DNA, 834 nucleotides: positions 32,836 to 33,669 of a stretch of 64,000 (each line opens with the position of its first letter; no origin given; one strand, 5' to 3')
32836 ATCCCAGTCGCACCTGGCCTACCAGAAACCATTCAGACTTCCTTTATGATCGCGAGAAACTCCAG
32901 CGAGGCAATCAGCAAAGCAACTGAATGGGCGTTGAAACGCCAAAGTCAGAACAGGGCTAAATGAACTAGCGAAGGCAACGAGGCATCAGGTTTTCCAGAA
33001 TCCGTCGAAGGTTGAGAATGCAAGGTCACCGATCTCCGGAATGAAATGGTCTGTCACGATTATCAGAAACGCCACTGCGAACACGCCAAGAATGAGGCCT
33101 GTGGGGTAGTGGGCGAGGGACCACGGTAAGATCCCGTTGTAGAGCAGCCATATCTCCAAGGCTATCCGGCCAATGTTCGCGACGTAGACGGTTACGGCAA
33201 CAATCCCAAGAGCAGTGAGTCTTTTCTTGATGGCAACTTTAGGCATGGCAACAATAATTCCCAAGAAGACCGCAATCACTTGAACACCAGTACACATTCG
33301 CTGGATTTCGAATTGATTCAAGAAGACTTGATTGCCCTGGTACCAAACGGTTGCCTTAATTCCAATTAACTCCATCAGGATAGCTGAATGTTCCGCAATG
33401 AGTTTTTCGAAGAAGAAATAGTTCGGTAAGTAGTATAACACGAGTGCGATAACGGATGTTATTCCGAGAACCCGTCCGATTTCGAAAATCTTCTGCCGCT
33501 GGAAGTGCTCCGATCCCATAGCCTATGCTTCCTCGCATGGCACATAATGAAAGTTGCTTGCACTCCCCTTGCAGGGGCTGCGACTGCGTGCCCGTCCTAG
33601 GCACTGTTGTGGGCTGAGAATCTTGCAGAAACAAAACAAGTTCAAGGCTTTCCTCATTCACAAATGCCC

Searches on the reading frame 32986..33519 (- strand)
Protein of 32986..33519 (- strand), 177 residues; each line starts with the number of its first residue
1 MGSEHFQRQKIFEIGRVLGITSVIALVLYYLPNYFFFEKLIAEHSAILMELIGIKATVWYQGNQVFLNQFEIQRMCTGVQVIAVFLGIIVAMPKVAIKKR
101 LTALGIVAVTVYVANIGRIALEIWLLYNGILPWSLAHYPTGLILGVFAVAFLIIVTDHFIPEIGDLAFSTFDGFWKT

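Call 8: search_protein_families(library=ncbifam, proteins=[window:32986-33519:-], max_evalue=0.01)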
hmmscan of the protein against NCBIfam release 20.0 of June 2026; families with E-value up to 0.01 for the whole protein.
window:32986-33519:- (177 aa): 9 families
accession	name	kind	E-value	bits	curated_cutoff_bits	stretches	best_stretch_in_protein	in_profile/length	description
NF045528.1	heimosortase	equivalog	3.4e-11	43.5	130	2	68-155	84-178/199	heimdallarchaeosortase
NF041736.1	archaeo_artH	equivalog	4e-11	43.2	200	1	21-162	24-183/202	archaeosortase H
TIGR04178.1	exo_archaeo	signature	3.3e-10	40.1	23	1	70-158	1-93/97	exosortase/archaeosortase family protein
TIGR04125.1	exosort_PGF_TRM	exception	4.9e-08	32.7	75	1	8-119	75-192/271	archaeosortase A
NF046081.1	exosort_XrtX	exception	1.2e-07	31.8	170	1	38-121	37-123/168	exosortase X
TIGR04175.1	archaeo_artD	exception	2.5e-07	30.8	125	1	23-150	6-140/150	archaeosortase D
TIGR04124.1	archaeo_artE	exception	9.9e-07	28.9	95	1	23-149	14-140/153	archaeosortase family protein ArtE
TIGR04287.1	exosort_XrtK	exception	0.0016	18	55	1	68-160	60-159/163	exosortase K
NF033464.1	cyanoexo_CrtC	exception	0.0028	17.2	225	1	25-121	136-235/278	cyanoexosortase C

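Call 20: find_homologous_proteins(query=window:32989-33519:-, max_evalue=0.001)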
Query window:32989-33519:- (177 aa): 568 proteins with E <= 0.001 among 832 candidates; the best 120 are listed.
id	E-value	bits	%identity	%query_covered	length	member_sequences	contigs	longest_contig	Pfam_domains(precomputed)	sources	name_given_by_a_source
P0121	3.2e-109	381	99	100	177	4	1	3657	PF09721.16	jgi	jgi:exosortase/archaeosortase family protein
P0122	4.1e-104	364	95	100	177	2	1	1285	PF09721.16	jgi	jgi:exosortase/archaeosortase family protein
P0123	5.2e-103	360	94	100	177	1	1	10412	PF09721.16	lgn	-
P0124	4.5e-102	357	93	100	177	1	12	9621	PF09721.16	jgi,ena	jgi:exosortase/archaeosortase family protein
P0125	5.9e-102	357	93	100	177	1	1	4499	PF09721.16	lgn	-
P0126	4.4e-101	354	91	100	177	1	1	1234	PF09721.16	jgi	jgi:exosortase/archaeosortase family protein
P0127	4.4e-99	348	90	100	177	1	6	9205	PF09721.16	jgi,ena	jgi:exosortase/archaeosortase family protein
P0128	9.7e-99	347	92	100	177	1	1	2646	PF09721.16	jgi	-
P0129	1.4e-97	343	90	100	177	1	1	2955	PF09721.16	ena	-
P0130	4.0e-96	338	88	100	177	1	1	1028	PF09721.16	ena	-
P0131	4.0e-93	328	87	100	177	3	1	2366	PF09721.16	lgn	-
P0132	6.1e-93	328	86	100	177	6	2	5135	PF09721.16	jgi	jgi:exosortase/archaeosortase family protein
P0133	1.4e-91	323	82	100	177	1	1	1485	PF09721.16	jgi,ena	-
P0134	1.6e-91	323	84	100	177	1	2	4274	PF09721.16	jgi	jgi:exosortase/archaeosortase family protein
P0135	2.7e-91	322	85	100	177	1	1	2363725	PF09721.16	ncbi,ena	-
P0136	5.3e-91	321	85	97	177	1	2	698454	PF09721.16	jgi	jgi:exosortase/archaeosortase family protein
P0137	1.7e-90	320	85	100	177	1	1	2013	PF09721.16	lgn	-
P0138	1.8e-90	320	84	99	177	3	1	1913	PF09721.16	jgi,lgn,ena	-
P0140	5.8e-90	318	82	99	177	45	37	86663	PF09721.16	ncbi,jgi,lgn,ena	ncbi:MAG: hypothetical protein ABSF00_05615 [Candidatus Bathyarchaeia archaeon]|jgi:exosortase/archa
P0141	6.2e-90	318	84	97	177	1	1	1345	PF09721.16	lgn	-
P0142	7.5e-90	318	85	97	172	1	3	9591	PF09721.16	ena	-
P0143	8.7e-90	317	84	97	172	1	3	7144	PF09721.16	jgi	-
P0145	1.2e-89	317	82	100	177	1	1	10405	PF09721.16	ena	-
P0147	5.2e-89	315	83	97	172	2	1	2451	PF09721.16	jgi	-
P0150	7.0e-87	308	80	100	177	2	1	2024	PF09721.16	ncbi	-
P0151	1.7e-86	307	79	100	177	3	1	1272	PF09721.16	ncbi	-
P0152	1.9e-86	307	81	96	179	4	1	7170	PF09721.16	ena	-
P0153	2.8e-86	306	79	99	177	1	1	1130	PF09721.16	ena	-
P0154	4.0e-86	305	81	100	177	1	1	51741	PF09721.16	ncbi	-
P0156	4.2e-86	305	80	99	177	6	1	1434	PF09721.16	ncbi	-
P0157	5.3e-86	305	77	100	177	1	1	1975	PF09721.16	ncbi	-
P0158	1.0e-85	304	77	100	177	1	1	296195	PF09721.16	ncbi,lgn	-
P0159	1.1e-85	304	78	97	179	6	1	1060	PF09721.16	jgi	-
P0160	1.3e-85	304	78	100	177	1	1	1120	PF09721.16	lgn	-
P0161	2.1e-85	303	77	99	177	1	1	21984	PF09721.16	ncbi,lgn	-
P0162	2.7e-85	303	75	100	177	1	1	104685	PF09721.16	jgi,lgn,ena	-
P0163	4.6e-85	302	81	99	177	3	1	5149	PF09721.16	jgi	jgi:exosortase/archaeosortase family protein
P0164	6.4e-85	302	77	99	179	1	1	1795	PF09721.16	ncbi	-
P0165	8.3e-85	301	76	100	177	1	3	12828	PF09721.16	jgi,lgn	jgi:exosortase/archaeosortase family protein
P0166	9.4e-85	301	77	100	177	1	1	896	PF09721.16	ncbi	-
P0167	2.2e-84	300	79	97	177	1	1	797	PF09721.16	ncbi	-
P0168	2.6e-84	300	76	100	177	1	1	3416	PF09721.16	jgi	jgi:exosortase/archaeosortase family protein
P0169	4.7e-84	299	78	99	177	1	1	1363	PF09721.16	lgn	-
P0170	8.4e-84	298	76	100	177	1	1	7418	PF09721.16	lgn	-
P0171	8.7e-84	298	78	98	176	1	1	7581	PF09721.16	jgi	jgi:exosortase/archaeosortase family protein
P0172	2.2e-83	297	85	89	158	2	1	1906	PF09721.16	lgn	-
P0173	2.5e-83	296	76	100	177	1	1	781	PF09721.16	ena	-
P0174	1.3e-82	294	75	100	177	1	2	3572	PF09721.16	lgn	-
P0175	4.5e-82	292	81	92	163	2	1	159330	PF09721.16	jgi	jgi:exosortase/archaeosortase family protein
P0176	6.1e-82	292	76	96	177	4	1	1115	PF09721.16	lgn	-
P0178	8.1e-82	291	75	97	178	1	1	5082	PF09721.16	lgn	-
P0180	3.5e-81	289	72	100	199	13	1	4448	PF09721.16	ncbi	-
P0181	2.9e-80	286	74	96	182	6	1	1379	PF09721.16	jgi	jgi:exosortase/archaeosortase family protein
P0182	3.5e-80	286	75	97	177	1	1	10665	PF09721.16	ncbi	-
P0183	5.4e-80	285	71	98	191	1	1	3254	PF09721.16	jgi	jgi:exosortase/archaeosortase family protein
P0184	1.2e-79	284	73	99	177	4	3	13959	PF09721.16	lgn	-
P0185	1.2e-79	284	71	96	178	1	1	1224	PF09721.16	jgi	jgi:exosortase/archaeosortase family protein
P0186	1.6e-79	284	75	96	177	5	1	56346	PF09721.16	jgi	-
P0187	1.9e-79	284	76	95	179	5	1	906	PF09721.16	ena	-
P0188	2.5e-79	283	75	95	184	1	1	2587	PF09721.16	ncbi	-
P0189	3.2e-79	283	69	100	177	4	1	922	PF09721.16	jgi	jgi:exosortase/archaeosortase family protein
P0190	3.4e-79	283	75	94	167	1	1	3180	PF09721.16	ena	-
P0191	3.8e-79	283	70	97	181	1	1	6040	PF09721.16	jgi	jgi:exosortase/archaeosortase family protein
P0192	4.8e-79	282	72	97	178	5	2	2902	PF09721.16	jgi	jgi:exosortase/archaeosortase family protein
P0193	6.1e-79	282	75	96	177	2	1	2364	PF09721.16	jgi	jgi:exosortase/archaeosortase family protein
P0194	6.9e-79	282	70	100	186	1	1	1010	PF09721.16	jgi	jgi:exosortase/archaeosortase family protein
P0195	1.0e-78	281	66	99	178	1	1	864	PF09721.16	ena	-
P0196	1.3e-78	281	70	100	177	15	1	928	PF09721.16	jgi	jgi:exosortase/archaeosortase family protein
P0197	1.8e-78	280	76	95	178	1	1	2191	PF09721.16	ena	-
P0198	1.9e-78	280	68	99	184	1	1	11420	PF09721.16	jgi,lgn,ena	-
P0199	1.9e-78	280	74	94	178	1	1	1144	PF09721.16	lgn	-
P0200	3.3e-78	280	71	99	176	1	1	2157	PF09721.16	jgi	jgi:exosortase/archaeosortase family protein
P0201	3.5e-78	280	74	97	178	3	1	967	PF09721.16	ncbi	-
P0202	3.6e-78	280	70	97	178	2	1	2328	PF09721.16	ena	-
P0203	4.2e-78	279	72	99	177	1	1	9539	PF09721.16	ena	-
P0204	5.0e-78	279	74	95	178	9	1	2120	PF09721.16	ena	-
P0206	8.9e-78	278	71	97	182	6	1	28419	PF09721.16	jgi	jgi:exosortase/archaeosortase family protein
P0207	1.2e-77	278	69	97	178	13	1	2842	PF09721.16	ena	-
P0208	1.4e-77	278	74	95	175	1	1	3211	PF09721.16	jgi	jgi:exosortase/archaeosortase family protein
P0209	1.7e-77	277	68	99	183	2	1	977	PF09721.16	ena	-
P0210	2.1e-77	277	72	95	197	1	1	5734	PF09721.16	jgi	jgi:exosortase/archaeosortase family protein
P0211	2.2e-77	277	71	97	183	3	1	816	PF09721.16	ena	-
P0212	2.2e-77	277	74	95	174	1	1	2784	PF09721.16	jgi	-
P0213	2.5e-77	277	72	96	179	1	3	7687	PF09721.16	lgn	-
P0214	2.8e-77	277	71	98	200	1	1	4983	PF09721.16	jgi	-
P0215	3.1e-77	276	71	100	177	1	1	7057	PF09721.16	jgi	jgi:exosortase/archaeosortase family protein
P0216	4.3e-77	276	70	98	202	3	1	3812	PF09721.16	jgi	jgi:exosortase/archaeosortase family protein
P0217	4.3e-77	276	67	99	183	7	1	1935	PF09721.16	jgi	-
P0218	5.7e-77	276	70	100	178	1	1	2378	PF09721.16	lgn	-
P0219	7.0e-77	275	71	97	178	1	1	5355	PF09721.16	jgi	jgi:exosortase/archaeosortase family protein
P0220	8.3e-77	275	73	95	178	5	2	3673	PF09721.16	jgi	jgi:exosortase/archaeosortase family protein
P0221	8.8e-77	275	67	100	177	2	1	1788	PF09721.16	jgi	jgi:exosortase/archaeosortase family protein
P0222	9.1e-77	275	68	99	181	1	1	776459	PF09721.16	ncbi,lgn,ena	-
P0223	9.2e-77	275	73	95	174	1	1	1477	PF09721.16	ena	-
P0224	9.4e-77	275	75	94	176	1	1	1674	PF09721.16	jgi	jgi:exosortase/archaeosortase family protein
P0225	1.1e-76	275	71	97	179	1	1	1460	PF09721.16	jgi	-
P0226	1.3e-76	274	72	94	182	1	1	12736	PF09721.16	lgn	-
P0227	1.4e-76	274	67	100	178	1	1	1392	PF09721.16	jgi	-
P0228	1.6e-76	274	73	95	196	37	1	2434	PF09721.16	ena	-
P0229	1.6e-76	274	70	97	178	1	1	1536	PF09721.16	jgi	jgi:exosortase/archaeosortase family protein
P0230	2.6e-76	274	67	100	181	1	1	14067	PF09721.16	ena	-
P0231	2.7e-76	273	75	96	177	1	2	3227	PF09721.16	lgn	-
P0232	2.8e-76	273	70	95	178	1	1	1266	PF09721.16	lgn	-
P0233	3.0e-76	273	67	99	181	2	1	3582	PF09721.16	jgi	jgi:exosortase/archaeosortase family protein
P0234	3.6e-76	273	71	97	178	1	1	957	PF09721.16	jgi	-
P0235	3.6e-76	273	71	98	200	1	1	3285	PF09721.16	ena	-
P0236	3.8e-76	273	71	97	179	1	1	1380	PF09721.16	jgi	-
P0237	3.8e-76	273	71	97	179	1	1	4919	PF09721.16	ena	-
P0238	4.7e-76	273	72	95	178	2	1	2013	PF09721.16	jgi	jgi:exosortase/archaeosortase family protein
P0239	5.1e-76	273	68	99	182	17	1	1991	PF09721.16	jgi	jgi:exosortase/archaeosortase family protein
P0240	5.2e-76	273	67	100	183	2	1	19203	PF09721.16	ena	-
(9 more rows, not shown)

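Call 62: find_encoding_contigs(protein=P0140, flank=3000, max_places=8)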
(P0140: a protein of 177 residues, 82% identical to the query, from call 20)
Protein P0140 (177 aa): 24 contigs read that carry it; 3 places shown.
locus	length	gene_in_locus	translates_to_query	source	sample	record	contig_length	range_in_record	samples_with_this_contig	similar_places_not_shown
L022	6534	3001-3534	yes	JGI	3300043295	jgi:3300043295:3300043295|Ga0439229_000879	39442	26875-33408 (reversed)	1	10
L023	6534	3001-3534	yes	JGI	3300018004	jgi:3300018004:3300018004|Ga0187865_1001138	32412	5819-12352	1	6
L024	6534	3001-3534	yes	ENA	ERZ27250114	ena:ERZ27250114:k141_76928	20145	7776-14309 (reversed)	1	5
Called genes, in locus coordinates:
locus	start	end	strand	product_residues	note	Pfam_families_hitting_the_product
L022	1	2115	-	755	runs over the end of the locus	PF16640:Big_3_5 (weak)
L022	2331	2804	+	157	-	PF13620:CarboxypepD_reg, PF13715:CarbopepD_reg_2 (weak), PF08308:PEGA (weak)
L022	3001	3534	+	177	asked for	PF09721:Exosortase_EpsH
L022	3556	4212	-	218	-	-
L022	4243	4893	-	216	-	-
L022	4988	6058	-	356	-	PF02163:Peptidase_M50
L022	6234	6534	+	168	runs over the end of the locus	PF00583:Acetyltransf_1, PF13673:Acetyltransf_10, PF13508:Acetyltransf_7, PF08445:FR47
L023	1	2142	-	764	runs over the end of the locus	PF16640:Big_3_5 (weak)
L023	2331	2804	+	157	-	PF13620:CarboxypepD_reg, PF13715:CarbopepD_reg_2 (weak), PF08308:PEGA (weak)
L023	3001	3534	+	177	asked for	PF09721:Exosortase_EpsH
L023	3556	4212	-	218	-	-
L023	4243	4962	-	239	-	-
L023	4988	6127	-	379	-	PF02163:Peptidase_M50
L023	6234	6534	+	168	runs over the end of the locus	PF00583:Acetyltransf_1, PF13673:Acetyltransf_10, PF13508:Acetyltransf_7, PF08445:FR47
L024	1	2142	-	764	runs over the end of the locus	PF16640:Big_3_5 (weak)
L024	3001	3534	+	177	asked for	PF09721:Exosortase_EpsH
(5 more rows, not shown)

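Call 71: predict_structure(alignment_id=A2)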
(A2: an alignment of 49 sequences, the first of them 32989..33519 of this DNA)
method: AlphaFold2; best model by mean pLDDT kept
length: 177 residues; sequences in the alignment: 49
mean_pLDDT: 88.1   pTM: 0.81
mean pLDDT of the five models: 88.1, 85.8, 84.5, 81.6, 75.1
residues with pLDDT >= 90: 99; 70-90: 66; 50-70: 11; < 50: 1
segments of 3 or more residues with pLDDT < 50: none
pLDDT, mean of each block of 10 residues (from residue 1): 70 87 93 93 97 96 94 87 91 87 94 95 94 89 88 86 73 62
secondary structure, 60 per line:
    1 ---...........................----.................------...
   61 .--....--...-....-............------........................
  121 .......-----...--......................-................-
elements in order: H4-30 H35-51 E58-61 E64-67 E70-72 H74-77 H79-90 H97-127 H138-159 H161-176
